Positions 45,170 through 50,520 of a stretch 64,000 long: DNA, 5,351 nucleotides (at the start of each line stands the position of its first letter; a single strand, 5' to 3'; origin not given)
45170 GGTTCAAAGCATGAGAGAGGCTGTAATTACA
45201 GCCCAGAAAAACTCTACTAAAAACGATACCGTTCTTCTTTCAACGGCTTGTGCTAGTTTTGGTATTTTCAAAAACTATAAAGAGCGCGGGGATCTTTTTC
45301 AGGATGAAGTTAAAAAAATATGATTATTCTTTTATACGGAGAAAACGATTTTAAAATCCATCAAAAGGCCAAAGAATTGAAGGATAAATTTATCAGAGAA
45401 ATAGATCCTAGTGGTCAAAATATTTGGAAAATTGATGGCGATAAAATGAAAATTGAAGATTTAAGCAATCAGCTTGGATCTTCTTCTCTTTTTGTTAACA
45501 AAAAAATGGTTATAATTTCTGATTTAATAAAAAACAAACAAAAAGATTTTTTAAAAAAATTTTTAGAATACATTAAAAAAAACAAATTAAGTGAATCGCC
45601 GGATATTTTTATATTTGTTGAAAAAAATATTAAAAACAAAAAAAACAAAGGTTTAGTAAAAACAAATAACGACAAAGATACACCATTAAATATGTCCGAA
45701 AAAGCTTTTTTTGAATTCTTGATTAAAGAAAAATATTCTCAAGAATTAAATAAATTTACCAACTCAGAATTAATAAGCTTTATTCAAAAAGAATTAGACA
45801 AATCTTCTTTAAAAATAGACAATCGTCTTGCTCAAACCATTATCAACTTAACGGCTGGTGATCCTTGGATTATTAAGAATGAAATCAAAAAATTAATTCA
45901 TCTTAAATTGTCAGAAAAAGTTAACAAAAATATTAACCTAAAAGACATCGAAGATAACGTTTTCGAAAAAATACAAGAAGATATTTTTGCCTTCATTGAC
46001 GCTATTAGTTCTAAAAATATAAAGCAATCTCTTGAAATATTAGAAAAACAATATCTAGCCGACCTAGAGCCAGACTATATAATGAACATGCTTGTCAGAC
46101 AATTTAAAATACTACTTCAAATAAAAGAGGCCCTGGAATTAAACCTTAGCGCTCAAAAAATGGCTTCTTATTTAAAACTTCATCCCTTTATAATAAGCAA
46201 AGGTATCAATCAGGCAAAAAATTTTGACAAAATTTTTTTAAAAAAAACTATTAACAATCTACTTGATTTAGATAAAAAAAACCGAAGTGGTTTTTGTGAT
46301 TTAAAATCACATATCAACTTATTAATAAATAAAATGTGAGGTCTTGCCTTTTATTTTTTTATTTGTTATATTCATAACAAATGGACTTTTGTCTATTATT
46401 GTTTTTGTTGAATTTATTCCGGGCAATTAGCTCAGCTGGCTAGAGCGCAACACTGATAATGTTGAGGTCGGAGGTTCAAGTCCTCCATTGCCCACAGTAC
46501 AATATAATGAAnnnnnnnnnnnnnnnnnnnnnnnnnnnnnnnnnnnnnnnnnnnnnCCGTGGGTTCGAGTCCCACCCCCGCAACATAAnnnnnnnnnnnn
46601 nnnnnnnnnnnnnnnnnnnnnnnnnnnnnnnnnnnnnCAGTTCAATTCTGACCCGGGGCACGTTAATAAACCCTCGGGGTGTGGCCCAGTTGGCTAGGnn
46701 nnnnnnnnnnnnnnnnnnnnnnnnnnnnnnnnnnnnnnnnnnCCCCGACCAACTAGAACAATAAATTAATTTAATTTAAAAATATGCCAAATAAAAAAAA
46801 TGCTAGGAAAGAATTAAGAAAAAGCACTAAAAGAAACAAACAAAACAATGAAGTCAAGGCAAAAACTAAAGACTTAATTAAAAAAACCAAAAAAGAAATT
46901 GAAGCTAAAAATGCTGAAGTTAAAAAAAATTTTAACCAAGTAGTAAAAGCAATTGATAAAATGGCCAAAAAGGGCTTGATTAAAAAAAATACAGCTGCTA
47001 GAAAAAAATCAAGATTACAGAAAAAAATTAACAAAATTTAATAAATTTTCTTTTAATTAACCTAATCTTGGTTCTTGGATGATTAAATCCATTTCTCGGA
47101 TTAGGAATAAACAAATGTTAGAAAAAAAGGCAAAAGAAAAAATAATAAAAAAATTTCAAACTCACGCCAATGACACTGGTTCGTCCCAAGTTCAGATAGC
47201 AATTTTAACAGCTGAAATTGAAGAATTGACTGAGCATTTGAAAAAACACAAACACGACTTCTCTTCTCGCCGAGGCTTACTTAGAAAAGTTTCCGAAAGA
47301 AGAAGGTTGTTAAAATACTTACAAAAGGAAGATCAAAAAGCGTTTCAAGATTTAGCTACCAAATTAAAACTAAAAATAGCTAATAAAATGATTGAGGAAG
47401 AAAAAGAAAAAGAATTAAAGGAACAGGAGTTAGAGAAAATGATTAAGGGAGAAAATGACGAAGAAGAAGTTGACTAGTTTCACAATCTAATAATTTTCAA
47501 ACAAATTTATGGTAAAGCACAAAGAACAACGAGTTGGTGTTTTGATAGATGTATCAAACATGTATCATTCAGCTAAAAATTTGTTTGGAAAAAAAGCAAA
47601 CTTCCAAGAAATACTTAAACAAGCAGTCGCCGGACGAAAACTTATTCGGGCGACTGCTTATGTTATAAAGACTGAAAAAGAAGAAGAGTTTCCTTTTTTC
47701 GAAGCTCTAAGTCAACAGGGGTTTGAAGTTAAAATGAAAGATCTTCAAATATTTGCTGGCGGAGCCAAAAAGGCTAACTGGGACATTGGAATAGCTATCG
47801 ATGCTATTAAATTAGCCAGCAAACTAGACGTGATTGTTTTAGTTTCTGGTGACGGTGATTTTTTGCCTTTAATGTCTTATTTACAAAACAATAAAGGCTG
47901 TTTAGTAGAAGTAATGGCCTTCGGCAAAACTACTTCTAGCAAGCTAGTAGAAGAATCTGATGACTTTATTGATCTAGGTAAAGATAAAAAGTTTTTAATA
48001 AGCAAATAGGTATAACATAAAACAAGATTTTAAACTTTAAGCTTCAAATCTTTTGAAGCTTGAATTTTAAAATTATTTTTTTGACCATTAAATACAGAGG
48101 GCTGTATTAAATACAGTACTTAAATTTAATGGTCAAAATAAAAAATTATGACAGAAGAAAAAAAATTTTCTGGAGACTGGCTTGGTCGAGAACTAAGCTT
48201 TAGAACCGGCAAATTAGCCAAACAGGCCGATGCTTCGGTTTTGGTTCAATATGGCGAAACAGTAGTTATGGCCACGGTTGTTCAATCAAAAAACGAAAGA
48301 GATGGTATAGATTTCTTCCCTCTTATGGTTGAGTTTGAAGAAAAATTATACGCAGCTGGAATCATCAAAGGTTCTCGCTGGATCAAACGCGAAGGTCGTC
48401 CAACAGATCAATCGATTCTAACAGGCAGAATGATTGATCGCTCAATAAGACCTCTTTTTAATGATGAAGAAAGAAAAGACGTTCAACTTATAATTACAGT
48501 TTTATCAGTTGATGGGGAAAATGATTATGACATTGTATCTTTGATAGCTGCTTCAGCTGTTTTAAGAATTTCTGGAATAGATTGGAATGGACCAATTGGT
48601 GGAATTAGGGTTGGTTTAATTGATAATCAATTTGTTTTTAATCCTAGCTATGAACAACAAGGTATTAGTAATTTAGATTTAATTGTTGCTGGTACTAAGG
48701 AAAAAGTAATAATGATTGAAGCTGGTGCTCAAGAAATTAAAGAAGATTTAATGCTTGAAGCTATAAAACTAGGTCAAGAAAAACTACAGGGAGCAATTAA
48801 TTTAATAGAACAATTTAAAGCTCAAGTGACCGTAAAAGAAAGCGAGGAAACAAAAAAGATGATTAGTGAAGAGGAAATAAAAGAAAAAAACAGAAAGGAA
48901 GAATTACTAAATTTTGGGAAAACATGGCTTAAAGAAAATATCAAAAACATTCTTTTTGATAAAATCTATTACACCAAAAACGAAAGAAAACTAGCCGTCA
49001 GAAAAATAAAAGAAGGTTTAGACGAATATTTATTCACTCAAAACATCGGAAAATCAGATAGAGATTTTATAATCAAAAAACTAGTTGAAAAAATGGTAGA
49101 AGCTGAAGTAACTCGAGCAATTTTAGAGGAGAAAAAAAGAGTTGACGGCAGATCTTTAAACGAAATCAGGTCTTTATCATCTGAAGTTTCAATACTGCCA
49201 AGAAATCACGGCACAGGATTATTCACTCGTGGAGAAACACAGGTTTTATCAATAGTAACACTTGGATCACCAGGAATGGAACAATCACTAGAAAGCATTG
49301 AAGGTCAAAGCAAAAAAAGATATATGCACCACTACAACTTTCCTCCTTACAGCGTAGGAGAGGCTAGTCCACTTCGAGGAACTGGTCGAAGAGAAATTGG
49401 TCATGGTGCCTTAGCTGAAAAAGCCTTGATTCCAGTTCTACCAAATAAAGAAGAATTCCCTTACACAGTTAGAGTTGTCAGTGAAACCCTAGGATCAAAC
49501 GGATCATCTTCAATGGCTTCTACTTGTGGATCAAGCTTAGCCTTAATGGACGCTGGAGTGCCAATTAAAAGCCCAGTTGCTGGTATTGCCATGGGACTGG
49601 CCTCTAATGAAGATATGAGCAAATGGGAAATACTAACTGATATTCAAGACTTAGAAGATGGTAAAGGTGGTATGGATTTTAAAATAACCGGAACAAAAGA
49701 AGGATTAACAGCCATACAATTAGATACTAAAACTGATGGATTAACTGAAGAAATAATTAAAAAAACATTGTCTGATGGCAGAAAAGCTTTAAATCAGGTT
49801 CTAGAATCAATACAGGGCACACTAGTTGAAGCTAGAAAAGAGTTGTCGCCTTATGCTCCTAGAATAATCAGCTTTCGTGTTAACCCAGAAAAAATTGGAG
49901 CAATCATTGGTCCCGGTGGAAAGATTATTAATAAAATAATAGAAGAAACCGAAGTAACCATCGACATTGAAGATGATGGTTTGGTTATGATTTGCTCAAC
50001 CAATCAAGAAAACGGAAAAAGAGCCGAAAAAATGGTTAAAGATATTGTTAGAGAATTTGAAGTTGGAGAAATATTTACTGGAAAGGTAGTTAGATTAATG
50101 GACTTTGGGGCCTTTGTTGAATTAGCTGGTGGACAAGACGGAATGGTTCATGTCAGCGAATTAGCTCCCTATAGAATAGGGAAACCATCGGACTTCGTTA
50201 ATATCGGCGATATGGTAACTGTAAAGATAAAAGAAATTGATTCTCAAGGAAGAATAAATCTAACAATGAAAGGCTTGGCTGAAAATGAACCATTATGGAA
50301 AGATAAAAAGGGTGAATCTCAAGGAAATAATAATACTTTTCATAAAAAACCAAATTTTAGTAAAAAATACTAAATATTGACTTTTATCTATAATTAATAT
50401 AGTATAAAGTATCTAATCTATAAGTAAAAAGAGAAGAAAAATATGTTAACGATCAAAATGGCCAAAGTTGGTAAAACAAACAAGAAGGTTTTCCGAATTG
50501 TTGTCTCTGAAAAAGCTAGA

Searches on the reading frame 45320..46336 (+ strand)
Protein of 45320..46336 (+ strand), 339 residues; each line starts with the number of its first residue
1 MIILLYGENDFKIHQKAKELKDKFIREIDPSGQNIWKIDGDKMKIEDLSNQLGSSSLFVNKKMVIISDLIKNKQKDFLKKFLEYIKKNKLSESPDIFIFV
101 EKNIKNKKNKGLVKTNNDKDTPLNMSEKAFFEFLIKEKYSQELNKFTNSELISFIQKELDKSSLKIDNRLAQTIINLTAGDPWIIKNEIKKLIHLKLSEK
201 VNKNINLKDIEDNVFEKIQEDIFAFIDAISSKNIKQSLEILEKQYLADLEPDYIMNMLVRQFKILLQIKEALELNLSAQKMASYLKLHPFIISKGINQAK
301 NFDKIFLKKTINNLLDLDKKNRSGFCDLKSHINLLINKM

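Call 10: search_protein_families(library=pfam, proteins=[window:45320-46336:+], max_evalue=0.0001)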
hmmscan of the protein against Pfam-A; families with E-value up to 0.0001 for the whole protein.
window:45320-46336:+ (339 aa): 1 family
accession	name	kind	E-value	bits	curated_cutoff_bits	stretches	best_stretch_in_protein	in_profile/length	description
PF21694.2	DNA_pol3_delta_C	-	5.5e-23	81.7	27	1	220-338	2-120/121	DNA polymerase III delta subunit, C-terminal domain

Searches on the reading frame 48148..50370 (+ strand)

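Call 10: search_protein_families(library=pfam, proteins=[window:48148-50370:+], max_evalue=0.0001)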
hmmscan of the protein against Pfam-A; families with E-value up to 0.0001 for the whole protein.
window:48148-50370:+ (741 aa): 5 families
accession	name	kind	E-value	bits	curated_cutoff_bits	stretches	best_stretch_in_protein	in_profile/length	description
PF01138.27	RNase_PH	-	2.4e-51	174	25.5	2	14-144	3-129/130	3' exoribonuclease family, domain 1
PF03725.20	RNase_PH_C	-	5.3e-21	74.8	20.8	1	148-211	1-66/67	3' exoribonuclease family, domain 2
PF00575.29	S1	-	8.2e-18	65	22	1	636-708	1-74/74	S1 RNA binding domain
PF00013.35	KH_1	-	2.5e-09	37.2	21.5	1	574-631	2-65/66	KH domain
PF03726.19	PNPase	-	1.6e-05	25.8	24.6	1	263-336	12-81/81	Polyribonucleotide nucleotidyltransferase, RNA binding domain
